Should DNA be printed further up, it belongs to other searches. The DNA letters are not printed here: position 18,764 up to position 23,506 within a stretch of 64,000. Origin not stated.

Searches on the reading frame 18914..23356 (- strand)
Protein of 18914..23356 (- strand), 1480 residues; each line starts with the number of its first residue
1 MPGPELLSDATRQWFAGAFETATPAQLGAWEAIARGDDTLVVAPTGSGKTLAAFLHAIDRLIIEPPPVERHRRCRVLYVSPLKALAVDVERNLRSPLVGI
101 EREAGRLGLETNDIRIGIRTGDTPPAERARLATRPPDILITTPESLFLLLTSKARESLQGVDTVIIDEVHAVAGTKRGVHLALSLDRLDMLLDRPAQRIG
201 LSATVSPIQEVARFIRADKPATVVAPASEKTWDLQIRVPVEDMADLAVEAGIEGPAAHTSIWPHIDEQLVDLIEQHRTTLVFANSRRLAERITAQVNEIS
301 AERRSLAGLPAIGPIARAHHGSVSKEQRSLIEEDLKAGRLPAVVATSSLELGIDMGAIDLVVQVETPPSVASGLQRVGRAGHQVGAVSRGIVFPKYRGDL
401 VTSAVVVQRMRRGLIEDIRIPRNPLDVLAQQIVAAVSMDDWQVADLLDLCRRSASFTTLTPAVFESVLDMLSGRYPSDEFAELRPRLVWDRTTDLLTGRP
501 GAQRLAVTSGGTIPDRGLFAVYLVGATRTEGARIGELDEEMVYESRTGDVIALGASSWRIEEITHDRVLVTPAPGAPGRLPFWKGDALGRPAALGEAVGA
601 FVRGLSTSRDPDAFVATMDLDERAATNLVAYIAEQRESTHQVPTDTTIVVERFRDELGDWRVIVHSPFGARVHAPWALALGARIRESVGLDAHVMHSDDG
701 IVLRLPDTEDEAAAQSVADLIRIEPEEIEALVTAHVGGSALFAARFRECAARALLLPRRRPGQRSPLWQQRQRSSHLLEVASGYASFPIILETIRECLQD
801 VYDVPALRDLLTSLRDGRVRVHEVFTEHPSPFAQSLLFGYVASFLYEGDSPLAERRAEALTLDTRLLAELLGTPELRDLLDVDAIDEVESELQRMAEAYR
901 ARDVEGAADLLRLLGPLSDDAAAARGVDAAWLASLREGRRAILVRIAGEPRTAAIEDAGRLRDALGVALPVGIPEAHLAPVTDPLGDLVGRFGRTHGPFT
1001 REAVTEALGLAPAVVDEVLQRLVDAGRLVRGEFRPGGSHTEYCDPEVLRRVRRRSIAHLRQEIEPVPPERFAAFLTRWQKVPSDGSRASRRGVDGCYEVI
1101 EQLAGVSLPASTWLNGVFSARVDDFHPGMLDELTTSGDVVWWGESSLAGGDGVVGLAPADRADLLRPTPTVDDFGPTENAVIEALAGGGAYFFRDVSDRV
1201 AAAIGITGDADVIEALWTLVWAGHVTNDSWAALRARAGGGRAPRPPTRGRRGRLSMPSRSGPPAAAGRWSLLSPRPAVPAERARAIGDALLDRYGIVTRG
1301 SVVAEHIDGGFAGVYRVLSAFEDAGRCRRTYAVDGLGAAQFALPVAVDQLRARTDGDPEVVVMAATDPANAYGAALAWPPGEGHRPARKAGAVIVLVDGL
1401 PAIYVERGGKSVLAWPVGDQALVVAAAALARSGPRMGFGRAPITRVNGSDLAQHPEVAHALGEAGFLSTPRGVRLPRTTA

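Call 58: search_protein_families(library=pfam, proteins=[window:18914-23356:-], max_evalue=0.00001)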
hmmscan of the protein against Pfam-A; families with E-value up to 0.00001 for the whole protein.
window:18914-23356:- (1480 aa): 8 families
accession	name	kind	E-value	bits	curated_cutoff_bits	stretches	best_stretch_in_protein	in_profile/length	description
PF08494.16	DEAD_assoc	-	3.4e-65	219.9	23.5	1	642-833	1-191/191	DEAD/H associated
PF19306.5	WH_Lhr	-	2.2e-51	174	27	1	408-579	1-167/168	Large helicase-related protein, winged helix domain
PF00270.35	DEAD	-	1.4e-31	109.9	26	1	23-209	1-165/167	DEAD/DEAH box helicase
PF23234.1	WH4_Lhr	-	1.5e-30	105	27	1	1279-1357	4-82/87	Large helicase-related protein, winged-helix domain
PF23236.1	WH2_Lhr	-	1.4e-23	83.9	27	1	878-980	1-105/105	Large helicase-related protein, winged-helix domain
PF23235.1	WH3_Lhr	-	9.3e-20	71.2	27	1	1072-1162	7-93/95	Large helicase-related protein, winged-helix domain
PF00271.37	Helicase_C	-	1.5e-15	57.9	23.5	1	267-381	4-107/110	Helicase conserved C-terminal domain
PF04851.21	ResIII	-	1.1e-07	32.3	22.5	1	35-205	22-162/164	Type III restriction enzyme, res subunit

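Call 59: search_protein_families(library=padloc, proteins=[window:18914-23356:-], max_evalue=0.001)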
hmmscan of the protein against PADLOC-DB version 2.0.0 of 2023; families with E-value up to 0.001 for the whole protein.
window:18914-23356:- (1480 aa): 52 families (the best 25 are shown)
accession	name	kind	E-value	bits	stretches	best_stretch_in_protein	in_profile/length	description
PDLC02897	DpdJ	-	8.1e-189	628.4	2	10-596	88-659/1570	DpdJ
PDLC02503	BrxHI|BrxHII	-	1.5e-78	262.8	1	22-641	25-577/698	BrxHI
PDLC03960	SngC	-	3e-75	252.4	1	19-585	22-560/720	-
PDLC02501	BrxHI|BrxHII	-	3.5e-40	135.9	1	23-607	25-553/925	BrxHI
PDLC02896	DpdJ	-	2.7e-21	73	3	128-206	329-413/1487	DpdJ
PDLC02870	DpdF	-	7.2e-18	62.4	1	19-388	11-324/534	DpdF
PDLC02893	DpdJ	-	4.7e-15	52.6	1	342-441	594-691/876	DpdJ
PDLC02864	DpdF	-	1.3e-14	51.9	1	20-393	21-337/610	DpdF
PDLC00035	DruE3|DruE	-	1.7e-14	50.5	2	319-384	1039-1104/1460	SNF2 family N-terminal domain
PDLC00194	HamB1|HamB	-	6e-14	48.9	1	43-214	252-402/995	DEAD-box helicase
PDLC00186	HamB1|HamB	-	3.2e-12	43.3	1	23-187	148-290/864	DEAD-box helicase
PDLC03928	PsyrT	-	4.5e-12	43.1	1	315-385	267-337/689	-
PDLC00188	HamB1|HamB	-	8.8e-12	41.9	1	31-224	253-428/1037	DEAD-box helicase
PDLC02861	DpdF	-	1.8e-11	41.1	1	267-386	228-335/611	DpdF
PDLC04531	PDC-M23B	-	2.7e-11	40.3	1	40-219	316-485/1060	-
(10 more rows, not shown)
